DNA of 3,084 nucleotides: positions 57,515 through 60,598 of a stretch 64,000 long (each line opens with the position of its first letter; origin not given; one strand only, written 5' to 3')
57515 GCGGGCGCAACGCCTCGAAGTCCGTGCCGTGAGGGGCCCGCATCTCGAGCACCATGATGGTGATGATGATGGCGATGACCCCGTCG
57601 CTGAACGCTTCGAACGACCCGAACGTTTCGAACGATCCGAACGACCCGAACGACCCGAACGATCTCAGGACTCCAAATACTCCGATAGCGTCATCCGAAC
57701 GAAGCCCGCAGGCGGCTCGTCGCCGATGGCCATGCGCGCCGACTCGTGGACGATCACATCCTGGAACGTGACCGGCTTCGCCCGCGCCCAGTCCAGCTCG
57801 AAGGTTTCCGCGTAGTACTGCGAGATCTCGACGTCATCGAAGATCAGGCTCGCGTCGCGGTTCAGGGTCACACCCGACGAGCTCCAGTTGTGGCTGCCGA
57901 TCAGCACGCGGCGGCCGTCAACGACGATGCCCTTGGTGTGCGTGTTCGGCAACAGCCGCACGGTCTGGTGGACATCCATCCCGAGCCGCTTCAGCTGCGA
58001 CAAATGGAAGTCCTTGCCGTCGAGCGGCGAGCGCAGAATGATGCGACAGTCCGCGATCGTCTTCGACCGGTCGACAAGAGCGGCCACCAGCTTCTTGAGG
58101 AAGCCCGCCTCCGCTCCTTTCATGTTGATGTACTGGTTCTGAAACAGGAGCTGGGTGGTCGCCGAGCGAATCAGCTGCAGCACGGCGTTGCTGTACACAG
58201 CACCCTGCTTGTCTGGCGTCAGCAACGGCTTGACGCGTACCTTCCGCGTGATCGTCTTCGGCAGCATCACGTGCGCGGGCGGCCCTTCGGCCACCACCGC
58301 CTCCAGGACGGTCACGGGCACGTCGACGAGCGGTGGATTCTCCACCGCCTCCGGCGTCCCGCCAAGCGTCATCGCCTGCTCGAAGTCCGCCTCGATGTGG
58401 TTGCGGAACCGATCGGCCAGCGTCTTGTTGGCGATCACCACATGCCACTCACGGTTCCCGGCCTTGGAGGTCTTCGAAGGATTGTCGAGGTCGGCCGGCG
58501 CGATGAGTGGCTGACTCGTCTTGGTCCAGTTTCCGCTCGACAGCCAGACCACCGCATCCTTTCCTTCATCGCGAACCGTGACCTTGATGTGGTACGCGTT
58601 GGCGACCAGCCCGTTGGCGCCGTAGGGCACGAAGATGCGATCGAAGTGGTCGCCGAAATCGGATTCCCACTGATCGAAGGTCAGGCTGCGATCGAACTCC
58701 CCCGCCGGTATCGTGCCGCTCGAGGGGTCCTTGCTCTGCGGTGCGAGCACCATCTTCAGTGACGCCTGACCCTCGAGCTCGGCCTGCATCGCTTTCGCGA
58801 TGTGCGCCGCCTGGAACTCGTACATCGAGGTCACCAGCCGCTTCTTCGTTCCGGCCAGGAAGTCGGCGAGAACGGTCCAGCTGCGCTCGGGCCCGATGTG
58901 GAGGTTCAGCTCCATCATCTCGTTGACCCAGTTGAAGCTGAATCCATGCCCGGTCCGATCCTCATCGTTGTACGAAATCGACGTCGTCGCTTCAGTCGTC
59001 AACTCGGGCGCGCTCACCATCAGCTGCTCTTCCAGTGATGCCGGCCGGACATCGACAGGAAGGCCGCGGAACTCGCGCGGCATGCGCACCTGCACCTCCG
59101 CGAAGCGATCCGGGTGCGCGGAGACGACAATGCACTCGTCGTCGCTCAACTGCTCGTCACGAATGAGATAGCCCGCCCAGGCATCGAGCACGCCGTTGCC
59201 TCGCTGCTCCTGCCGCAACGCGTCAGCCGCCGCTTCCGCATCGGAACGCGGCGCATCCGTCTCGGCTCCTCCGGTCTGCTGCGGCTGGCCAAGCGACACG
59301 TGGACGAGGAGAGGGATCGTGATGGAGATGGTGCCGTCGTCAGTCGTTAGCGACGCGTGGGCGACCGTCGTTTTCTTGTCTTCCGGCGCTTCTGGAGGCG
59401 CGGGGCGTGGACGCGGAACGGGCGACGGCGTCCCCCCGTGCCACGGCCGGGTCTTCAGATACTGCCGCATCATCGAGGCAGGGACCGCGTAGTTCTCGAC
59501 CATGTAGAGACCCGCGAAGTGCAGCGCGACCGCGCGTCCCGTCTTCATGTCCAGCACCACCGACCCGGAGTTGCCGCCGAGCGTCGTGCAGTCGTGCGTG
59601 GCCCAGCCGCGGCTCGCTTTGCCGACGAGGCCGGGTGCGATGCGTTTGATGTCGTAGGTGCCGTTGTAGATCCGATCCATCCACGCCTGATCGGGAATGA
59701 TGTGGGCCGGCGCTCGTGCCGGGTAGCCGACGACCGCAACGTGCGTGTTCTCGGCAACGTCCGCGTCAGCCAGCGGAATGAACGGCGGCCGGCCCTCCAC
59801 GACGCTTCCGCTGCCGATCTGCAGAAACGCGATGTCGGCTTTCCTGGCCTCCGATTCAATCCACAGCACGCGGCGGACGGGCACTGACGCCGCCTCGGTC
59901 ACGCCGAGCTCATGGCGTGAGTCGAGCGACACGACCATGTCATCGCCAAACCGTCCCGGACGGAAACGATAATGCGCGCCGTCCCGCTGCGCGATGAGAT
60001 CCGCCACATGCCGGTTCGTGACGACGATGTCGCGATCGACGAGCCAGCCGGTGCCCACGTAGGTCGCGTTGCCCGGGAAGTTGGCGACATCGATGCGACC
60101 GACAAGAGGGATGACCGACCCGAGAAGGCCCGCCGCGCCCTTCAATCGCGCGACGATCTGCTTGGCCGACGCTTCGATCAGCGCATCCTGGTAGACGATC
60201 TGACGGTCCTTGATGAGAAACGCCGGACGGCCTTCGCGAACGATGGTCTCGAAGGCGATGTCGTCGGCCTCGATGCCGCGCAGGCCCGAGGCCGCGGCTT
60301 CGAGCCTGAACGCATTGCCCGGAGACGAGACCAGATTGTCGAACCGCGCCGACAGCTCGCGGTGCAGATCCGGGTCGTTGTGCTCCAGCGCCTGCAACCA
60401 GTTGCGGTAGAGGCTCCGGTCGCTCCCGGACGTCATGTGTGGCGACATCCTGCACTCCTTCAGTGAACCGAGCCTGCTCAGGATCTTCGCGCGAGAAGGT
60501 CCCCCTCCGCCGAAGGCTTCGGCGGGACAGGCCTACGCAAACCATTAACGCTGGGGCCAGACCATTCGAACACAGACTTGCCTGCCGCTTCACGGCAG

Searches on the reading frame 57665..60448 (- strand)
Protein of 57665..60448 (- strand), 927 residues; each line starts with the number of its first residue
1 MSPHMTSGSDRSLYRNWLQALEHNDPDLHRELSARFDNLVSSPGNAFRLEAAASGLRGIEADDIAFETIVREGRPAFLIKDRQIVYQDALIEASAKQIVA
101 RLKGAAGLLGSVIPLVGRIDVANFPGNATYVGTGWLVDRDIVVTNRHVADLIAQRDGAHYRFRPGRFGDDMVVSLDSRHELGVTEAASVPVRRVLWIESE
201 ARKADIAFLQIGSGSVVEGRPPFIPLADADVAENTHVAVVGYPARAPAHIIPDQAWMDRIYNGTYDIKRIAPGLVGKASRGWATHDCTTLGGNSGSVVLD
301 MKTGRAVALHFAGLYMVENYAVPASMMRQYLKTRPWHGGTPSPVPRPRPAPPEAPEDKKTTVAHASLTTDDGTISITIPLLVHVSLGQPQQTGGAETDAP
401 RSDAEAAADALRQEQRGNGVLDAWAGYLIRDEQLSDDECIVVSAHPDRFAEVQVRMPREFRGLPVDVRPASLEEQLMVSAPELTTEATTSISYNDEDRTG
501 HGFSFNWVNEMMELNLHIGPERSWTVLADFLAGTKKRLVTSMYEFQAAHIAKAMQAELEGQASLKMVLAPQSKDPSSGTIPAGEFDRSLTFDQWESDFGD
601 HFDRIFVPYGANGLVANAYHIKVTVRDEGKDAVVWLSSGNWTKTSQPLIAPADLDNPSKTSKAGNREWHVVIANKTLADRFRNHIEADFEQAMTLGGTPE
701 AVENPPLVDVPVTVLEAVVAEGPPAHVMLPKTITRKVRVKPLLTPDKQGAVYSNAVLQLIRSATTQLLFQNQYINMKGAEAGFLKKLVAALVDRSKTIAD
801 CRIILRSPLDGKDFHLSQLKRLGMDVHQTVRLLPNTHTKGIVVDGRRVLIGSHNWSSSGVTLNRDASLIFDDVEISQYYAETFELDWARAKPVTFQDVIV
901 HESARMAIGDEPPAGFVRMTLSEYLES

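Call 76: search_protein_families(library=pfam, proteins=[window:57665-60448:-], max_evalue=0.00001)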
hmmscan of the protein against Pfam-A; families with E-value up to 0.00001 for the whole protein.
window:57665-60448:- (927 aa): 2 families
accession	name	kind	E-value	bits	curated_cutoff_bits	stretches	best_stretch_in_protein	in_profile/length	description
PF13091.12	PLDc_2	-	5.7e-22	78.4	27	1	757-887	2-132/132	PLD-like domain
PF13365.12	Trypsin_2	-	8e-15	56.3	27.6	1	132-309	1-144/144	Trypsin-like peptidase domain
